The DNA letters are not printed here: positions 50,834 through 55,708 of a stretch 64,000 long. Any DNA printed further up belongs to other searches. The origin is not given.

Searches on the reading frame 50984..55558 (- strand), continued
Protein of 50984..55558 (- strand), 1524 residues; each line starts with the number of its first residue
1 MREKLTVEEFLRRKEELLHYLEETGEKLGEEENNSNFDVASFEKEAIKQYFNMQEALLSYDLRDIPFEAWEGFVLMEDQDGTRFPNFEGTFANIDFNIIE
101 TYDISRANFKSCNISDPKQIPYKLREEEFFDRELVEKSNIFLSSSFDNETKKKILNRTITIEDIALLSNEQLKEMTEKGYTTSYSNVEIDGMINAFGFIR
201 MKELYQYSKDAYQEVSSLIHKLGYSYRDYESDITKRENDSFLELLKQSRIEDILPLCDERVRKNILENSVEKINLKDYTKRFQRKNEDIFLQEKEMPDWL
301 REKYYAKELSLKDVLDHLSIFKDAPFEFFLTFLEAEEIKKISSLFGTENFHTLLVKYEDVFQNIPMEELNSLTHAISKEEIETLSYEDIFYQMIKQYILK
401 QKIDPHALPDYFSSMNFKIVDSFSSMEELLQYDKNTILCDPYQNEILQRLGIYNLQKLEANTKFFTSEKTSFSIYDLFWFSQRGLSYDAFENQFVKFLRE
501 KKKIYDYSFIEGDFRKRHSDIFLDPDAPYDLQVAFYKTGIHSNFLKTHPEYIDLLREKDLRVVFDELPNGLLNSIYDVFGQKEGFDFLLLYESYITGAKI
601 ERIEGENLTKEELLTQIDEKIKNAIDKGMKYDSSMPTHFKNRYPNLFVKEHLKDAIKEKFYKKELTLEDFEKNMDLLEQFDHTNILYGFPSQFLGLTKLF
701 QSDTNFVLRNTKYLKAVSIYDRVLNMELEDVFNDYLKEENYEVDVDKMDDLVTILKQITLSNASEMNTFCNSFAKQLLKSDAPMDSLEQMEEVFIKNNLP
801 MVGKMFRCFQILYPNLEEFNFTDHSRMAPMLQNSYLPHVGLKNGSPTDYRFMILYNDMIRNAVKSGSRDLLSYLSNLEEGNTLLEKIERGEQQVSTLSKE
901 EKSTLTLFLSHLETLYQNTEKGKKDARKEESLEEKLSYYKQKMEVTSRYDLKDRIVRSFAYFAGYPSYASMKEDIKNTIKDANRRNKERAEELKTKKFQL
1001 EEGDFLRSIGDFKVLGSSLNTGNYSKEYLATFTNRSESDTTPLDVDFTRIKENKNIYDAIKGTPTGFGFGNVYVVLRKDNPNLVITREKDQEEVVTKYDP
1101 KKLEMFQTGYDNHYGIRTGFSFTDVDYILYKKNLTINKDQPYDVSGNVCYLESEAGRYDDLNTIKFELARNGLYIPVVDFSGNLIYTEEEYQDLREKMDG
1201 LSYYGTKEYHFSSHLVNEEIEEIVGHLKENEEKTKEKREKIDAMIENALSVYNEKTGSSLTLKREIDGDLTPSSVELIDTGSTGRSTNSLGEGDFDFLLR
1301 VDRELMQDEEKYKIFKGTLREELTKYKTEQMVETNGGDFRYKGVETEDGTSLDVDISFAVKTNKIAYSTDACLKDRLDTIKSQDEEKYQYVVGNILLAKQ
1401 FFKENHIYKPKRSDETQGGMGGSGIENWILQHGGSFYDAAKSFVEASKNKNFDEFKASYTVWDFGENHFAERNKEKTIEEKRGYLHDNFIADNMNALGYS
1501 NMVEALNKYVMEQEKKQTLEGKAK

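Call 93: find_encoding_contigs(protein=P0006, flank=10000, max_places=3)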
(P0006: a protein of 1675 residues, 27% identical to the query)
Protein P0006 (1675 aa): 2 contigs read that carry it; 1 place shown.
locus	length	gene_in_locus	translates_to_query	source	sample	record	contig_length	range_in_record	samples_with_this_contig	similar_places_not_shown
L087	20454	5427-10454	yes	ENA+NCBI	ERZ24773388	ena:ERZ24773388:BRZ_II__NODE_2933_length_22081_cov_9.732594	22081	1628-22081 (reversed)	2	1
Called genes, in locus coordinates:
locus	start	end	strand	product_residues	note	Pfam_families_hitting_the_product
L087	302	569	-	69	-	-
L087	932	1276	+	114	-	PF02033:RBFA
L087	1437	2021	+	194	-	PF13367:PrsW-protease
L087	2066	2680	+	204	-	PF09335:VTT_dom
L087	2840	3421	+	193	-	PF09335:VTT_dom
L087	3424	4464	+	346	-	PF02646:RmuC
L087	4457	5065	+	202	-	PF09997:DUF2238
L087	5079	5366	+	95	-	-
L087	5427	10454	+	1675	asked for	-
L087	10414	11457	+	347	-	-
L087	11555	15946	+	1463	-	-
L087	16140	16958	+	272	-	-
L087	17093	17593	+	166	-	PF13302:Acetyltransf_3, PF00583:Acetyltransf_1 (weak)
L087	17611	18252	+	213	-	-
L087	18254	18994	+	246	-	-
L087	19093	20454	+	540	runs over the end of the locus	PF00005:ABC_tran, PF02463:SMC_N (faint), PF13304:AAA_21 (faint), PF12848:ABC_tran_Xtn, PF00005:ABC_tran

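Call 111: search_solved_structures(query=A7, max_evalue=1, show_alignments=2)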
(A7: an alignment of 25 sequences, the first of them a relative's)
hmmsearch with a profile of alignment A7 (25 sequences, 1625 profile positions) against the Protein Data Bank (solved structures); distinct sequences matched with E-value up to 1: 3.
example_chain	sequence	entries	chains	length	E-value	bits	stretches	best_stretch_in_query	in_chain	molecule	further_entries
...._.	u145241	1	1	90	0.05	14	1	665-742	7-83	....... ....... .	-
3j15_A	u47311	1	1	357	0.21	12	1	755-844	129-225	Protein pelota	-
9b9g_I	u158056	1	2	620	0.65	10.4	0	719-784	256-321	Protein phosphatase 3 catalytic subunit alpha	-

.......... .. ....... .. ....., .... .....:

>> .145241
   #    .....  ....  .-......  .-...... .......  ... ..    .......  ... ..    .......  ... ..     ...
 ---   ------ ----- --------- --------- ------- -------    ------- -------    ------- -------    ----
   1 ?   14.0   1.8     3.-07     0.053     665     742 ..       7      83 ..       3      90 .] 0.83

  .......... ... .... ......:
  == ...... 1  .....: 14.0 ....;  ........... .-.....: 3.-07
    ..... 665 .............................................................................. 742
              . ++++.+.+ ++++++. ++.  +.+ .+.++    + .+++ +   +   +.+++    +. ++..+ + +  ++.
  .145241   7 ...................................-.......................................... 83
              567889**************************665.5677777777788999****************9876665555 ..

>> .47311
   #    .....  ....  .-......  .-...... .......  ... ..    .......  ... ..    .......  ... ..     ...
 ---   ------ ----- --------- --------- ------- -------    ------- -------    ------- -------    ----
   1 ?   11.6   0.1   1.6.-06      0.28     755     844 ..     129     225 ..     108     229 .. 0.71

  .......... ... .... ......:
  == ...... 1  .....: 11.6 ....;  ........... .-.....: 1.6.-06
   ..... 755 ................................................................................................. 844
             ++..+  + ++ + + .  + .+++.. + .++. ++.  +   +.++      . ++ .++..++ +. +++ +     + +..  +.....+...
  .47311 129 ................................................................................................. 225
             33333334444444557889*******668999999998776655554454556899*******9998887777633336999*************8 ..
